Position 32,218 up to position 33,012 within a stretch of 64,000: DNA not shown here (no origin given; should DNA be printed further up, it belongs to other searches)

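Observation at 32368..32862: Formaldehyde-activating-enzyme (Fae)-like gene in an actinobacterial catabolic cluster, near a copper amine oxidase and Mer-family oxidoreductase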

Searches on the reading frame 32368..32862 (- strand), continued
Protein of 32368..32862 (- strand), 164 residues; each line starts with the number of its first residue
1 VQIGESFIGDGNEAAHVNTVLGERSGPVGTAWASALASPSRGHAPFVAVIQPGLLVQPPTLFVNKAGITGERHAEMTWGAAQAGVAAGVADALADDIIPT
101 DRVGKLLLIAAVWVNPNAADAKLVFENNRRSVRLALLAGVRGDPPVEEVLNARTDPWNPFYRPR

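Call 25: find_encoding_contigs(protein=P0056, flank=10000, max_places=1)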
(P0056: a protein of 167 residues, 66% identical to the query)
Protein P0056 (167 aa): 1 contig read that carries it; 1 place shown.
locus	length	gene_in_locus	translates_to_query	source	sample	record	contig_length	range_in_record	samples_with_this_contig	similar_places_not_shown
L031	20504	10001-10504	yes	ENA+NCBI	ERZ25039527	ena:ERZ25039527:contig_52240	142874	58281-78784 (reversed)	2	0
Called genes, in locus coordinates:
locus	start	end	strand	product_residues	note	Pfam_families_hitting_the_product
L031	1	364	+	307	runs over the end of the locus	PF00892:EamA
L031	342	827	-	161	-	-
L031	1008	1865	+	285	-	PF01177:Asp_Glu_race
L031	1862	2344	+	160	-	PF06177:QueT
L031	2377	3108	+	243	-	PF01138:RNase_PH, PF03725:RNase_PH_C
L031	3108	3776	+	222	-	PF01725:Ham1p_like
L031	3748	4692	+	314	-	PF01545:Cation_efflux, PF16916:ZT_dimer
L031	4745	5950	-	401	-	PF01566:Nramp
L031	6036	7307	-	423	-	PF01566:Nramp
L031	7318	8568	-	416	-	PF05239:PRC (faint), PF03448:MgtE_N, PF14841:FliG_M (faint), PF00571:CBS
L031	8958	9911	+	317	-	PF00294:PfkB, PF08543:Phos_pyr_kin (weak)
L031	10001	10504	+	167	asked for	PF08714:Fae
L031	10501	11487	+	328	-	PF03446:NAD_binding_2, PF14833:NAD_binding_11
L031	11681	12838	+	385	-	PF00478:IMPDH, PF03060:NMO (faint), PF01070:FMN_dh, PF01645:Glu_synthase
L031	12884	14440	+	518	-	PF00117:GATase, PF07722:Peptidase_C26, PF02540:NAD_synthase (weak), PF00958:GMP_synt_C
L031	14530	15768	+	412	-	PF00743:FMO-like (faint), PF01266:DAO (faint), PF01494:FAD_binding_3 (weak), PF07992:Pyr_redox_2, PF13738:Pyr_redox_3, PF13434:Lys_Orn_oxgnase (weak)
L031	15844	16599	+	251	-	-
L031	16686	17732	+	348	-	PF00155:Aminotran_1_2, PF01212:Beta_elim_lyase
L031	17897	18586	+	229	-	PF00440:TetR_N, PF13977:TetR_C_6 (weak)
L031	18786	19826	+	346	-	PF09505:Dimeth_Pyl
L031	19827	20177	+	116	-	PF09505:Dimeth_Pyl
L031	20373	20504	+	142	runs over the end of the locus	PF02607:B12-binding_2, PF02310:B12-binding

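Call 26: find_encoding_contigs(protein=P0059, flank=10000, max_places=1)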
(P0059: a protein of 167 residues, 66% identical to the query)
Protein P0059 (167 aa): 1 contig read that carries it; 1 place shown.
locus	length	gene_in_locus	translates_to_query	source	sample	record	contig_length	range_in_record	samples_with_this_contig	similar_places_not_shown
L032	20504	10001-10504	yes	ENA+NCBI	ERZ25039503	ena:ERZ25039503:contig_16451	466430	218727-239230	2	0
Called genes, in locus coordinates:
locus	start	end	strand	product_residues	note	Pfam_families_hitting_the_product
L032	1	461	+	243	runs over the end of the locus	PF01138:RNase_PH, PF03725:RNase_PH_C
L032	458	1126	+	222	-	PF01725:Ham1p_like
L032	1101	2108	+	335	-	PF01545:Cation_efflux, PF16916:ZT_dimer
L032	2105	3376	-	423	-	PF01566:Nramp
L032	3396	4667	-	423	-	PF01566:Nramp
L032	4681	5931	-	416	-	PF05239:PRC (faint), PF03448:MgtE_N, PF00571:CBS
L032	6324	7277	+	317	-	PF00294:PfkB, PF08543:Phos_pyr_kin (weak)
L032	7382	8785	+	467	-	PF00989:PAS (faint), PF00512:HisKA (weak), PF13581:HATPase_c_2, PF02518:HATPase_c, PF00072:Response_reg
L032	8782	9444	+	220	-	PF00072:Response_reg, PF00196:GerE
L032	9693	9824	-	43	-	-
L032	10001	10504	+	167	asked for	PF08714:Fae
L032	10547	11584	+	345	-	PF03446:NAD_binding_2, PF03807:F420_oxidored (faint), PF14833:NAD_binding_11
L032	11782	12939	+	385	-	PF00478:IMPDH, PF01070:FMN_dh, PF01645:Glu_synthase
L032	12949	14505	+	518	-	PF00117:GATase, PF07722:Peptidase_C26, PF02540:NAD_synthase (weak), PF00958:GMP_synt_C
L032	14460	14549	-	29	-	-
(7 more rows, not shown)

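Call 27: find_encoding_contigs(protein=P0093, flank=10000, max_places=1)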
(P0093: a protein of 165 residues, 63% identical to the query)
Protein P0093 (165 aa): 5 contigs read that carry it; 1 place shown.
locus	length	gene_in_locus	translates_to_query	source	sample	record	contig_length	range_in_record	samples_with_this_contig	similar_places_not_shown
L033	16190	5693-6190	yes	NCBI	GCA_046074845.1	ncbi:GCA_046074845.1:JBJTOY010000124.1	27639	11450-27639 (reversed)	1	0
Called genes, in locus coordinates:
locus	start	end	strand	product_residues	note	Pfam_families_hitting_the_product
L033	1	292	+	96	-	?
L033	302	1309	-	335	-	PF00005:ABC_tran, PF13304:AAA_21 (faint), PF08402:TOBE_2 (weak)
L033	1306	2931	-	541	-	PF00528:BPD_transp_1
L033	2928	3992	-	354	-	PF13416:SBP_bac_8 (weak), PF13531:SBP_bac_11 (weak), PF13343:SBP_bac_6, PF01547:SBP_bac_1 (weak)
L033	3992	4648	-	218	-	PF04263:TPK_catalytic, PF04265:TPK_B1_binding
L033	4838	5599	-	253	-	PF00296:Bac_luciferase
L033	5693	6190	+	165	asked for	PF08714:Fae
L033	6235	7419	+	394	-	PF02771:Acyl-CoA_dh_N, PF02770:Acyl-CoA_dh_M, PF00441:Acyl-CoA_dh_1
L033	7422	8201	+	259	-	PF00106:adh_short, PF08659:KR, PF13561:adh_short_C2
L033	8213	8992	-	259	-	PF00106:adh_short, PF08659:KR (faint), PF13561:adh_short_C2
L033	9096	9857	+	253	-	PF00378:ECH_1, PF16113:ECH_2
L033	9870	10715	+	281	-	PF01144:CoA_trans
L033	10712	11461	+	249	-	PF01144:CoA_trans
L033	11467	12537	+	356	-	PF00478:IMPDH (faint), PF03060:NMO, PF05690:ThiG (faint)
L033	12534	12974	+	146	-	PF01796:OB_ChsH2_C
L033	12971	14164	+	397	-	PF00108:Thiolase_N, PF00109:ketoacyl-synt (weak), PF22691:Thiolase_C_1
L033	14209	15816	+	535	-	PF00501:AMP-binding, PF13193:AMP-binding_C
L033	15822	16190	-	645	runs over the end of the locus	PF00989:PAS, PF08448:PAS_4, PF24820:Diguanyl_cycl_sensor (weak), PF13426:PAS_9, PF08447:PAS_3 (weak), PF08448:PAS_4, PF00512:HisKA, PF02518:HATPase_c, +2 more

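Call 31: search_dna_similar(query=window:32368-32862:-, collection=plasmids, mode=protein, max_rows=25)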
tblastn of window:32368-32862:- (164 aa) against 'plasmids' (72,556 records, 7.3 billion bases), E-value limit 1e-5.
Records with a match: 75; places in all: 90; records where one place covers at least 80% of the query: 75.
Best place of each record, by identity: <60% 75.
By first word of the organism name: Streptomyces 17; Azospirillum 10; Caballeronia 8; Paraburkholderia 8; Phyllobacterium 7; Burkholderia 6; Rhizobium 6; Methylobacterium 3; Methylocystis 2; Ralstonia 1; and 7 more.
By predicted mobility (MOB-suite, as given by PLSDB): non-mobilizable 59; mobilizable 13; conjugative 3.
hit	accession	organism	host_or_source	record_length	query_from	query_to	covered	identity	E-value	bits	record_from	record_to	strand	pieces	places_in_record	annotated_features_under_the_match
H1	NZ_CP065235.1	Streptomyces clavuligerus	cell culture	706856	3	163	98%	58.4%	2e-24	105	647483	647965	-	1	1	fae: formaldehyde-activating enzyme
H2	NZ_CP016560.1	Streptomyces clavuligerus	-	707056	3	163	98%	58.4%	2e-24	105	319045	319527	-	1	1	fae: formaldehyde-activating enzyme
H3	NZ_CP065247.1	Streptomyces clavuligerus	cell culture,lab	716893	3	163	98%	58.4%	2e-24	105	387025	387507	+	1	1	fae: formaldehyde-activating enzyme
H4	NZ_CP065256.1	Streptomyces clavuligerus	cell culture,lab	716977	3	163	98%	58.4%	2e-24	105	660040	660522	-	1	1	fae: formaldehyde-activating enzyme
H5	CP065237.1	Streptomyces clavuligerus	cell culture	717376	3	163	98%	58.4%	2e-24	105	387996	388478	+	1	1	fae: formaldehyde-activating enzyme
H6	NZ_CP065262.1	Streptomyces clavuligerus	cell culture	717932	3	163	98%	58.4%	2e-24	105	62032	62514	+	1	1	fae: formaldehyde-activating enzyme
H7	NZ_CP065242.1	Streptomyces clavuligerus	cell culture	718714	3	163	98%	58.4%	2e-24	105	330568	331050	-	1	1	fae: formaldehyde-activating enzyme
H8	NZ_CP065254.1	Streptomyces clavuligerus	cell culture,lab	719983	3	163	98%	58.4%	2e-24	105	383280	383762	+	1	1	fae: formaldehyde-activating enzyme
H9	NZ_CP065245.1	Streptomyces clavuligerus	cell culture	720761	3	163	98%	58.4%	2e-24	105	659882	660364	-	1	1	fae: formaldehyde-activating enzyme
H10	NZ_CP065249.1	Streptomyces clavuligerus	cell culture,lab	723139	3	163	98%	58.4%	2e-24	105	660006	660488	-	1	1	fae: formaldehyde-activating enzyme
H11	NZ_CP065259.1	Streptomyces clavuligerus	cell culture,lab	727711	3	163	98%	58.4%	2e-24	105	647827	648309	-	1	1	fae: formaldehyde-activating enzyme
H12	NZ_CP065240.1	Streptomyces clavuligerus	cell culture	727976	3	163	98%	58.4%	2e-24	105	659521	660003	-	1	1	fae: formaldehyde-activating enzyme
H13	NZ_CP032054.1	Streptomyces clavuligerus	cell culture,soil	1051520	3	163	98%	58.4%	2e-24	105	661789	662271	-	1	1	none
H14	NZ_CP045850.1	Streptomyces clavuligerus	pure culture single spore ...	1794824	3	163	98%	58.4%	2e-24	105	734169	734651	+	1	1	none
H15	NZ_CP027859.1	Streptomyces clavuligerus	Cell culture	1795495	3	163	98%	58.4%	2e-24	105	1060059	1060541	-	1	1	none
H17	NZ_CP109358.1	Streptomyces sp. NBC_01562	-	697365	3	163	98%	56.2%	6e-37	141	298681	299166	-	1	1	fae: formaldehyde-activating enzyme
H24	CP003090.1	Burkholderia sp. YI23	-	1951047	3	164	99%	47.5%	1e-33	131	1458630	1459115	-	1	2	formaldehyde-activating enzyme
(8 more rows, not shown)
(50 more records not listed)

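Call 32: get_annotated_region(hit=H1, flank=10000)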
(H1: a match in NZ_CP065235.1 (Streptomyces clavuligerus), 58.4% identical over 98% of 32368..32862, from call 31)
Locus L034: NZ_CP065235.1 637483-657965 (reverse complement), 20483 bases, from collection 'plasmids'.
description: Streptomyces clavuligerus strain F1D18 plasmid pF1D18A, complete sequence
organism: Streptomyces clavuligerus (NCBI taxid 1901)
taxonomy: Bacteria; Actinomycetota; Actinomycetes; Kitasatosporales; Streptomycetaceae; Streptomyces; Streptomyces clavuligerus
host: -; source: cell culture; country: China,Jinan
typing (MOB-suite, as given by PLSDB): non-mobilizable; replicon rep_cluster_12,rep_cluster_1922
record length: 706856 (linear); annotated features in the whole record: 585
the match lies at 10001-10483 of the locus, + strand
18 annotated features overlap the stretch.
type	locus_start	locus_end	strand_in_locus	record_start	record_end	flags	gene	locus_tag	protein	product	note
CDS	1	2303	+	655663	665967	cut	-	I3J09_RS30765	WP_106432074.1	hybrid non-ribosomal peptide synthetase/type I polyketide synthase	-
CDS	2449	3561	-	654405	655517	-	-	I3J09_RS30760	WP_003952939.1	sulfotransferase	-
CDS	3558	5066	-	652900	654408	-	-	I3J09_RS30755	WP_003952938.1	pyridoxal-dependent decarboxylase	GO:0019752 - carboxylic acid metabolic process [Evidence IEA]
CDS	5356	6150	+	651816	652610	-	-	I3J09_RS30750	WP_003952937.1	oxidoreductase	-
CDS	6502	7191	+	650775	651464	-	-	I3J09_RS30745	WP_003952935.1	ABC transporter permease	-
CDS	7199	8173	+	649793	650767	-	-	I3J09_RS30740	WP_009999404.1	ATP-binding cassette domain-containing protein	-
CDS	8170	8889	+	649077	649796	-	-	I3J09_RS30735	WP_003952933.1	ABC transporter permease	-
CDS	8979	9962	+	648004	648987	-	-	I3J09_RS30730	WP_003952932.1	glycine betaine ABC transporter substrate-binding protein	-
CDS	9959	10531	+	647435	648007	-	fae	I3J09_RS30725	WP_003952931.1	formaldehyde-activating enzyme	GO:0016051 - carbohydrate biosynthetic process [Evidence IEA]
CDS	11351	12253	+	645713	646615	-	-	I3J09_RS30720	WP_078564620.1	NAD(P)-dependent oxidoreductase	-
CDS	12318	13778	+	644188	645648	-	-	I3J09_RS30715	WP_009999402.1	NAD-dependent succinate-semialdehyde dehydrogenase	-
CDS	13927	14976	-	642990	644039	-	-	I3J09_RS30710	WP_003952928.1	DUF1259 domain-containing protein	-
CDS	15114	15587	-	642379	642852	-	-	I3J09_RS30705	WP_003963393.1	hypothetical protein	-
CDS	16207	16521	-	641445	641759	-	-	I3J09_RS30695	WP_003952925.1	hypothetical protein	-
CDS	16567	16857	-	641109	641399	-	-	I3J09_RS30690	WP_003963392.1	hypothetical protein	-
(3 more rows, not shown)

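Call 33: get_annotated_region(hit=H17, flank=10000)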
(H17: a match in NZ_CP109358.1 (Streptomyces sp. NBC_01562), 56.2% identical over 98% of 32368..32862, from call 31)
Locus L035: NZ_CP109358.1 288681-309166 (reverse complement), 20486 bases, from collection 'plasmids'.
description: Streptomyces sp. NBC_01562 plasmid unnamed2, complete sequence
organism: Streptomyces sp. NBC_01562 (NCBI taxid 2975879)
taxonomy: Bacteria; Actinomycetota; Actinomycetes; Kitasatosporales; Streptomycetaceae; Streptomyces; Streptomyces sp. NBC 01562
host: -; source: -; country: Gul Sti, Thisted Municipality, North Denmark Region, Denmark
typing (MOB-suite, as given by PLSDB): mobilizable; relaxase MOBP,MOBP
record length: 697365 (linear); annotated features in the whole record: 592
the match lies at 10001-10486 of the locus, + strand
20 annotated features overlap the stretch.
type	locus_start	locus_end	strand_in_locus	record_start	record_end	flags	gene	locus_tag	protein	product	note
CDS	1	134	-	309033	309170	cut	-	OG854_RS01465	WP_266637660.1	DUF6192 family protein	-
CDS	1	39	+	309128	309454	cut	-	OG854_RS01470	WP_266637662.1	DUF6192 family protein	-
CDS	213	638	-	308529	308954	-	-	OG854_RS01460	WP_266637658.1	hypothetical protein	-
CDS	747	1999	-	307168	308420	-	-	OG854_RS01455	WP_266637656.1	IS3 family transposase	-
CDS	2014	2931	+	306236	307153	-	-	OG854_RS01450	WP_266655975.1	IS701 family transposase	-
CDS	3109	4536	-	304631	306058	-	-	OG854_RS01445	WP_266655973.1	FGGY-family carbohydrate kinase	GO:0005975 - carbohydrate metabolic process [Evidence IEA]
CDS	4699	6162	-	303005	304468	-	-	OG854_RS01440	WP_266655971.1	FAD-binding oxidoreductase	-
CDS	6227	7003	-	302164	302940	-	-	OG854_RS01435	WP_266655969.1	SDR family NAD(P)-dependent oxidoreductase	-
CDS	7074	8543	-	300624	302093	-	-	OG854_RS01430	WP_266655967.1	NAD-dependent succinate-semialdehyde dehydrogenase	-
CDS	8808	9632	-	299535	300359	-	-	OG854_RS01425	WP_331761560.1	IclR family transcriptional regulator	GO:0006355 - regulation of DNA-templated transcription [Evidence IEA]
CDS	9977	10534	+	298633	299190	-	fae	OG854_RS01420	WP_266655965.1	formaldehyde-activating enzyme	GO:0016051 - carbohydrate biosynthetic process [Evidence IEA]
CDS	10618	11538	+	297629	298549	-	-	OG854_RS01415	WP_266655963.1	NAD(P)-dependent oxidoreductase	-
CDS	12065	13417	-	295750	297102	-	-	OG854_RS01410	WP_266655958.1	MFS transporter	GO:0055085 - transmembrane transport [Evidence IEA]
CDS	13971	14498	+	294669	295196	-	-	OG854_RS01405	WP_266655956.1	SMI1/KNR4 family protein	-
CDS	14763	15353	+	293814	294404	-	-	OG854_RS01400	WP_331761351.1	hypothetical protein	-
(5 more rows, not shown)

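Call 34: get_annotated_region(hit=H24, flank=15000)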
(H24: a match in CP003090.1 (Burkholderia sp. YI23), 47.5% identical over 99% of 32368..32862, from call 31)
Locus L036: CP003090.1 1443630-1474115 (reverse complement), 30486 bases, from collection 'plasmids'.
description: Burkholderia sp. YI23 plasmid byi_1p, complete sequence
organism: Burkholderia sp. YI23 (NCBI taxid 1097668)
taxonomy: Bacteria; Pseudomonadota; Betaproteobacteria; Burkholderiales; Burkholderiaceae; Burkholderia; Burkholderia sp. YI23
host: -; source: -; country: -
typing (MOB-suite, as given by PLSDB): conjugative; relaxase MOBF,MOBP; mating-pair formation MPF_T
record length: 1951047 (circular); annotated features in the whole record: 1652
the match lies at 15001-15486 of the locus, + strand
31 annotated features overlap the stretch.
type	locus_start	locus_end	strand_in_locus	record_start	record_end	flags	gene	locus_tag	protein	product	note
CDS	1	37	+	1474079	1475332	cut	-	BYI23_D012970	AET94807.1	hypothetical protein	-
CDS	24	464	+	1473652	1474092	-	-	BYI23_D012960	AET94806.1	hypothetical protein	-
CDS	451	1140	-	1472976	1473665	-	gntR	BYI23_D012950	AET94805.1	GntR domain-containing protein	-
CDS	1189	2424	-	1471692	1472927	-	-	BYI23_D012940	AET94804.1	putative prolidase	-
CDS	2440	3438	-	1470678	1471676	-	-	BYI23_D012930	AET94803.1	4-hydroxyproline epimerase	-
CDS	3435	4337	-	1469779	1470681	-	-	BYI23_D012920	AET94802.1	dihydrodipicolinate synthetase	-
CDS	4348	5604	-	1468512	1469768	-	-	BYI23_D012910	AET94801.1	D-amino-acid dehydrogenase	-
CDS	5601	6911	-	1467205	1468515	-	-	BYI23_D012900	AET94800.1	general substrate transporter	-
CDS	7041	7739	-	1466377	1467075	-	-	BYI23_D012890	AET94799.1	ATPase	-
CDS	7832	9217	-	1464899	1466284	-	-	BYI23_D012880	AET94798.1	histidine kinase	-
CDS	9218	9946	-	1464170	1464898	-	-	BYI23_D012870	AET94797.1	two component transcriptional regulator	-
CDS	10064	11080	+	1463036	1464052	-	-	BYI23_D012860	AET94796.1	nitrate/sulfonate/bicarbonate ABC transporter periplasmic ligand-binding protein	-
CDS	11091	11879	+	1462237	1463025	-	-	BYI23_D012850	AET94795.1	ABC transporter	-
CDS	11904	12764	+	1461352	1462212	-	-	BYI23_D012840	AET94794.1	binding-protein-dependent transport systems inner membrane component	-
CDS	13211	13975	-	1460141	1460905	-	-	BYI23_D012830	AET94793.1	phosphoesterase, PA-phosphatase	-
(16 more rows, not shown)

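Call 36: search_protein_representatives(protein=window:32368-32862:-)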
Query: 164 residues. Proteins with E-value up to 0.001 (for the whole library): 986; up to 1e-10: 477; up to 1e-30: 30. The best 150 are listed.
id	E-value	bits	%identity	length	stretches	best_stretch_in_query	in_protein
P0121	1.7e-55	203.7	61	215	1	1-161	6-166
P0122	6.4e-52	192.1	61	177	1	1-163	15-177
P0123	5.8e-46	172.8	54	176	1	2-163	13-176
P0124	1.4e-45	171.5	55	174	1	2-163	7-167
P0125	1.6e-42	161.5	60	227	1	1-131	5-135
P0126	2.1e-42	161.2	63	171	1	2-119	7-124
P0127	6.6e-37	143.3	75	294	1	1-97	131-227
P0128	9.1e-37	142.8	64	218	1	1-121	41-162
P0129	1.4e-35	139.0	45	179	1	2-164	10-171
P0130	4.0e-35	137.5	45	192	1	2-142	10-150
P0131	4.0e-35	137.5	69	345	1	1-98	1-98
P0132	8.1e-34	133.3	45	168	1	2-164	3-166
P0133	9.1e-34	133.1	41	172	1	2-163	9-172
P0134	1.4e-33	132.5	64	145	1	2-102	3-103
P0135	1.8e-33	132.1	60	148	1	45-161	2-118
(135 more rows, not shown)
